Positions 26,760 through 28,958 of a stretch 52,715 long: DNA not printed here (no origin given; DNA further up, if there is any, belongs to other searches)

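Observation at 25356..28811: Divergent pair: MYXO-CTERM-tagged pentaheme cytochrome c and a secreted esterase lipoprotein sharing an AT-rich promoter gap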

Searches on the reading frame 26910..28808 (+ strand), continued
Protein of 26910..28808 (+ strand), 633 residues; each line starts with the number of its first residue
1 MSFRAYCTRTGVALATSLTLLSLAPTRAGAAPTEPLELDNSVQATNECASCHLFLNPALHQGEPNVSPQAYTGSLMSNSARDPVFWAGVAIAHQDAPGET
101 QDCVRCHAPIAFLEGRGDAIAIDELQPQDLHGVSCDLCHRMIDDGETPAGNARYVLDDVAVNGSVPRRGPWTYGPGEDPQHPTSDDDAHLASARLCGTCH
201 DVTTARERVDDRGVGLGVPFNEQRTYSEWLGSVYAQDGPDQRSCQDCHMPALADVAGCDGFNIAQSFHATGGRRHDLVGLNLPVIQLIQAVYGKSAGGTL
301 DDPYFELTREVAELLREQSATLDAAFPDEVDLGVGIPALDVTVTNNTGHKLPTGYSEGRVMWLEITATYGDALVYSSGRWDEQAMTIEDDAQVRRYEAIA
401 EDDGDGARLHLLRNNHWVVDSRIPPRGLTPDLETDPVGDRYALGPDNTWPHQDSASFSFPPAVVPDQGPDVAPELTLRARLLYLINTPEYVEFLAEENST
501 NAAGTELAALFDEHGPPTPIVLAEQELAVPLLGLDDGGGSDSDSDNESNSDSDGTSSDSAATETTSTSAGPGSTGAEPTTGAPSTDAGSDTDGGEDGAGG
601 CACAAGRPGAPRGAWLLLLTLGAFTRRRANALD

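Call 45: search_solved_structures(query=A2, max_evalue=10, show_alignments=3)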
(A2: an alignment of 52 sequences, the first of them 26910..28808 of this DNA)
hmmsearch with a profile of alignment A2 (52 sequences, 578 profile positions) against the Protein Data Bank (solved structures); distinct sequences matched with E-value up to 10: 33.
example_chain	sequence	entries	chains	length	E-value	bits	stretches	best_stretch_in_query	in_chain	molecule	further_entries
5ze8_A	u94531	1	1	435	2e-11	46.6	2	19-131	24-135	cytochrome c552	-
9wt8_A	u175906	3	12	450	3.1e-07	32.7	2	314-357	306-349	Cytochrome c,Multiheme cytochrome c selenoprotein (MccSep)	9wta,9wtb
9wt9_A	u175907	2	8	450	4.4e-07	32.2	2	32-242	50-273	Cytochrome c,Multiheme cytochrome c selenoprotein mutant (MccSep U325A) | Cytochrome c,Multiheme cytochrome c selenoprotein (MccSep)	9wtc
8wdu_C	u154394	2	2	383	1.4e-06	30.6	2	89-130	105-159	Photosynthetic reaction center cytochrome c subunit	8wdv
6i5b_A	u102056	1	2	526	3.3e-06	29.3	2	87-135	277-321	Uncharacterized protein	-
7c52_C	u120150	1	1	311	3.6e-06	29.2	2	89-130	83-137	Photosynthetic reaction center cytochrome c subunit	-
7vrj_C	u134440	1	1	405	3.9e-06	29.1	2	89-130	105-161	Photosynthetic reaction center cytochrome c subunit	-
5b5m_C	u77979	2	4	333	4.7e-06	28.8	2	89-130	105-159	Photosynthetic reaction center cytochrome c subunit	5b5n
3wmm_C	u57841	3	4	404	6.8e-06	28.3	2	89-130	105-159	Photosynthetic reaction center C subunit | Photosynthetic reaction center cytochrome c subunit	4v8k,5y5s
1eys_C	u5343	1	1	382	2.6e-05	26.4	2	89-130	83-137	PHOTOSYNTHETIC REACTION CENTER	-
7xxf_C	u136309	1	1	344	0.00075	21.6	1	175-233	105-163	Photosynthetic reaction center cytochrome c subunit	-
4rkm_A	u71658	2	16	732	0.0062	18.5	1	87-236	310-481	MccA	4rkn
4wjy_A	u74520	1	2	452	0.007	18.3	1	172-240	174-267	Cytochrome c-552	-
3ubr_A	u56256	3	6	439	0.011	17.8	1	172-244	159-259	Cytochrome c-552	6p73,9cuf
9wqv_C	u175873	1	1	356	0.022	16.7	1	113-237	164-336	Photosynthetic reaction center cytochrome c subunit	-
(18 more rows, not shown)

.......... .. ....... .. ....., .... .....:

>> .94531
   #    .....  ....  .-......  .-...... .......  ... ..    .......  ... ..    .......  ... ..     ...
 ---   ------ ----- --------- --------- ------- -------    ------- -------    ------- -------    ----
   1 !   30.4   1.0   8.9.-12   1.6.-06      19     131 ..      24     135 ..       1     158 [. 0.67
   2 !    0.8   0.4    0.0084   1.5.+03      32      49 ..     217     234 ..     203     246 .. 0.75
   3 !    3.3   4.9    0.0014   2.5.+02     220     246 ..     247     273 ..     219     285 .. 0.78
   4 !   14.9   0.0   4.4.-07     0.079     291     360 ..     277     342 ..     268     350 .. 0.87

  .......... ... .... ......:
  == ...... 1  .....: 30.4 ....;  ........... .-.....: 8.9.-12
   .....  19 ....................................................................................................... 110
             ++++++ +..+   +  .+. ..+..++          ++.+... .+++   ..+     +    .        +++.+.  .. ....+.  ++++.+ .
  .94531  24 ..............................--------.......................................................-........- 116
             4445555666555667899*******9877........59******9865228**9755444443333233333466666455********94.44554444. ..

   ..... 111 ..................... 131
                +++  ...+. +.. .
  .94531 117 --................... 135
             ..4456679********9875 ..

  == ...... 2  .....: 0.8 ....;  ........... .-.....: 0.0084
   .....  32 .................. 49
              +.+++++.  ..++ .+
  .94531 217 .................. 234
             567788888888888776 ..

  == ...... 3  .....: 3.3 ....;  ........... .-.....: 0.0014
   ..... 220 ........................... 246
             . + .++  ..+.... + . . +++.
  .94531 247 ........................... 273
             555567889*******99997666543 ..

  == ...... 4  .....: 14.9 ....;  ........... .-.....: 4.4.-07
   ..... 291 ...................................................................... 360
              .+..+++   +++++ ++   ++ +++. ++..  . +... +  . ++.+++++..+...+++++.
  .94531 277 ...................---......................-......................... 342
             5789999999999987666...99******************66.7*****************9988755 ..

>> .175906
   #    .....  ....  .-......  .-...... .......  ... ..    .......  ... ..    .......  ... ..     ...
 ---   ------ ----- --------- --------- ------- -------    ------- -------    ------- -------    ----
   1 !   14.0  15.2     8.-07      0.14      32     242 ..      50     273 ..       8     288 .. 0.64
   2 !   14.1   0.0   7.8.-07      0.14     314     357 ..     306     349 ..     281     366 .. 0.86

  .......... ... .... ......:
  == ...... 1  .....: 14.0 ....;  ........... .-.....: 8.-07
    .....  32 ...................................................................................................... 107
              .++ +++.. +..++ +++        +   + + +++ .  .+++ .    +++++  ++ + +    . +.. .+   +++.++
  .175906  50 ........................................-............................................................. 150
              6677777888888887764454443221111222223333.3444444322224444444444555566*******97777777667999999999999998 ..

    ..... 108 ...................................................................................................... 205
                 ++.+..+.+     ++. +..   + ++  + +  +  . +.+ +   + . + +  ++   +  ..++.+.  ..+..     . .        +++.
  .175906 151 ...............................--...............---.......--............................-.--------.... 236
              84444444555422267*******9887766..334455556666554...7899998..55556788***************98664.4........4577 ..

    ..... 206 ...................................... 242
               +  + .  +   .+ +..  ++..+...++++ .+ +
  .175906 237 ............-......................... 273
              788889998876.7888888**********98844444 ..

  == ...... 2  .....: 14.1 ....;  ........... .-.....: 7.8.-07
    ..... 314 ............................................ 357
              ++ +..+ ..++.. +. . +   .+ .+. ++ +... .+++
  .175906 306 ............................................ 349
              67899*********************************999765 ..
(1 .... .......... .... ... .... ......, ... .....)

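Call 58: list_cluster_members(proteins=[P0137, P0144, P0148, P0176, P0192, P0201, P0203, P0210, P0248, P0214])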
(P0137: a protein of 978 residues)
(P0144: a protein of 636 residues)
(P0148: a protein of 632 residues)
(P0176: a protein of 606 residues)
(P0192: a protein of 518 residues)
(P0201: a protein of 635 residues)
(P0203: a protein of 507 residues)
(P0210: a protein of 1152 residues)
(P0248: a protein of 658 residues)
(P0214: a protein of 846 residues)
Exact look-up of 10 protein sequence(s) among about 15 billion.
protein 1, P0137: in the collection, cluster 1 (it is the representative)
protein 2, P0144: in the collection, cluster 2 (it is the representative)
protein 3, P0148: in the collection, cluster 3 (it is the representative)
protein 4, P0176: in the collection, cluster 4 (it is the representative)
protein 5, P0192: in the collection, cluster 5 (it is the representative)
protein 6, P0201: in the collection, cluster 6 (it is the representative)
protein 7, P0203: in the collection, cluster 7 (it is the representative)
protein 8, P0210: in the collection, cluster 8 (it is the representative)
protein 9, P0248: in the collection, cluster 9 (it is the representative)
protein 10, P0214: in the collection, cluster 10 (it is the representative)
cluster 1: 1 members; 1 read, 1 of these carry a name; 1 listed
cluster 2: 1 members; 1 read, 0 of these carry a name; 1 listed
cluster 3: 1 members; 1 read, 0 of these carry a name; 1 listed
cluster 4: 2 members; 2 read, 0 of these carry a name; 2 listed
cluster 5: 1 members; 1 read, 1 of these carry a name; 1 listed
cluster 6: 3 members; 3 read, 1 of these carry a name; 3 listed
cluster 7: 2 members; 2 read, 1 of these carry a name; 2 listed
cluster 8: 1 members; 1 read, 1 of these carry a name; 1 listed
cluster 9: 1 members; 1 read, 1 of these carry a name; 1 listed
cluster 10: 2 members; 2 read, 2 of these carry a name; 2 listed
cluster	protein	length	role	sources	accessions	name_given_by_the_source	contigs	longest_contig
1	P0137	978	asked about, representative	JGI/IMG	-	FlgD Ig-like domain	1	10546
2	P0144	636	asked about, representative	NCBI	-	-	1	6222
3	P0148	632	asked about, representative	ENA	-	-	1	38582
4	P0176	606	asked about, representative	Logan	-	-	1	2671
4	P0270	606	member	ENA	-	-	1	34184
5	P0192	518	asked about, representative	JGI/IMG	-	hypothetical protein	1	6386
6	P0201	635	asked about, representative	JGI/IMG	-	nitrate/TMAO reductase-like tetraheme cytochrome c subunit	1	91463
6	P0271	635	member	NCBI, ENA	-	-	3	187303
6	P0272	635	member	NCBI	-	-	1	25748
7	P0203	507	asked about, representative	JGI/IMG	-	hypothetical protein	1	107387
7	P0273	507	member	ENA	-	-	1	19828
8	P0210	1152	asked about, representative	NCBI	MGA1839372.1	MAG: hypothetical protein ACMUIU_02000 [bacterium]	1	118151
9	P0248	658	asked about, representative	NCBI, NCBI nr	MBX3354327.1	MAG: hypothetical protein KF724_01360 [Phycisphaeraceae bacterium] | hypothetical protein [Phycisphaeraceae bacterium]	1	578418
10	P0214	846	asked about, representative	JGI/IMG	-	PKD repeat protein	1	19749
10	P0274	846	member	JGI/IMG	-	PKD repeat protein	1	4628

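Call 59: find_related_loci(query=A2, collection=genome_contigs, flank=6000)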
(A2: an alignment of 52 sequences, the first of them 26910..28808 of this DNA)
Query A2 (633 aa) in genome_contigs; peptide patterns used: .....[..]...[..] (x = any residue, [..] = any of these).
600 stretches matched a pattern (row limit reached: there are more); 598 encode a relative of the query (tblastn E <= 1e-3); the best 80 are kept; 80 distinct loci.
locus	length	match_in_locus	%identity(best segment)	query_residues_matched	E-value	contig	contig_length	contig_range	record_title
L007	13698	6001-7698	58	21-606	0e+0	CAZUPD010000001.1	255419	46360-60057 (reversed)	MAG TPA_asm: uncultured Nannocystaceae bacterium isolate SRP334346_co1_110 genome assembly, contig: NODE_53_length_25541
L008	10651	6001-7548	58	14-534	0e+0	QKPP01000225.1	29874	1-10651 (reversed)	MAG: Myxococcales bacterium FL481 NODE_149_length_29874_cov_5.792079, whole genome shotgun sequence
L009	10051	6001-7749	54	20-618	0e+0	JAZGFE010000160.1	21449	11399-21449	MAG: Nannocystaceae bacterium isolate SCS4bin.39 SCS4bin.39_160, whole genome shotgun sequence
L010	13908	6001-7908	51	8-630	0e+0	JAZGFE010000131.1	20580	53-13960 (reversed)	MAG: Nannocystaceae bacterium isolate SCS4bin.39 SCS4bin.39_131, whole genome shotgun sequence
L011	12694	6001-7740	56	25-621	0e+0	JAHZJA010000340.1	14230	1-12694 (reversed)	MAG: Deltaproteobacteria bacterium isolate P_S1_bin.18 k141_428516, whole genome shotgun sequence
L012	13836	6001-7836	52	20-627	0e+0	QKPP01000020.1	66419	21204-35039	MAG: Myxococcales bacterium FL481 NODE_20_length_66419_cov_5.578748, whole genome shotgun sequence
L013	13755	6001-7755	54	11-603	0e+0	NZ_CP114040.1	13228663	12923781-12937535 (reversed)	Nannocystis punicea strain FL3 chromosome, complete genome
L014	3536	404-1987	57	9-535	0e+0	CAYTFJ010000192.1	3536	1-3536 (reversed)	MAG TPA_asm: uncultured Nannocystaceae bacterium isolate binchicken_co67_210 genome assembly, contig: NODE_35872_length_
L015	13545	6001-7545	56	23-534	0e+0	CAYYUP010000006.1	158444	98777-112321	MAG TPA_asm: uncultured Nannocystis sp. isolate binchicken_co67_189 genome assembly, contig: NODE_29_length_158444_cov_9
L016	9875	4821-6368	57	21-534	0e+0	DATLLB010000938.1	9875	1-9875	MAG TPA_asm: Enhygromyxa sp. isolate SMAG_U13737 k141_2886664, whole genome shotgun sequence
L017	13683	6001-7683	53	22-573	0e+0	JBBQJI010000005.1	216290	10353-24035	MAG: Nannocystales bacterium isolate Co_metawrap_738 Cmw_738_k141_9295553_length_216290_cov_32.8284, whole genome shotgu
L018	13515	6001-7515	56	32-535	6e-180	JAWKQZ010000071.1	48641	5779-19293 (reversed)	MAG: Nannocystaceae bacterium isolate BC1.173 BC1.173.fa-71, whole genome shotgun sequence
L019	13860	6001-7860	49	2-628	5e-178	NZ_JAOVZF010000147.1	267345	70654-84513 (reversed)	Paraliomyxa miuraensis strain SMH-27-4 scf50c30, whole genome shotgun sequence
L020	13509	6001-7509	55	33-534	8e-177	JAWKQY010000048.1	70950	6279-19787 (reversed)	MAG: Nannocystaceae bacterium isolate AC1.67 AC1.67.fa-48, whole genome shotgun sequence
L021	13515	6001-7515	55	30-534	5e-177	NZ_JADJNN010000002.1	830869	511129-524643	MAG: Nannocystis sp. isolate EsbW_18-Q3-R4-48_MAXAC.145 tig00001597-10-8303930, whole genome shotgun sequence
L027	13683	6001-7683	50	9-567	2e-167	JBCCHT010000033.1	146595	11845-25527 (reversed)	MAG: Myxococcota bacterium isolate P01_B01_bin.73 k141_2998007_length_146595_cov_23.4381, whole genome shotgun sequence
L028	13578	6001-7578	53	9-534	5e-167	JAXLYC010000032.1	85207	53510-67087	MAG: Nannocystaceae bacterium isolate STL-MYX3 C2.19.fa-32, whole genome shotgun sequence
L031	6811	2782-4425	50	30-603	2e-165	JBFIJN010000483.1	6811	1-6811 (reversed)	MAG: Nannocystaceae bacterium isolate Mix_sand11.2021.09.Z.87 k141_2628788_length_6811_cov_21.4912, whole genome shotgun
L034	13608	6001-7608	50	25-556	1e-159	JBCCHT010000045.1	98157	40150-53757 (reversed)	MAG: Myxococcota bacterium isolate P01_B01_bin.73 k141_607504_length_98157_cov_23.0074, whole genome shotgun sequence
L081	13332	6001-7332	32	33-514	6e-60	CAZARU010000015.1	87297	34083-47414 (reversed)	MAG TPA_asm: uncultured Polyangiaceae bacterium isolate SRP237561_co1_294 genome assembly, contig: NODE_346_length_87297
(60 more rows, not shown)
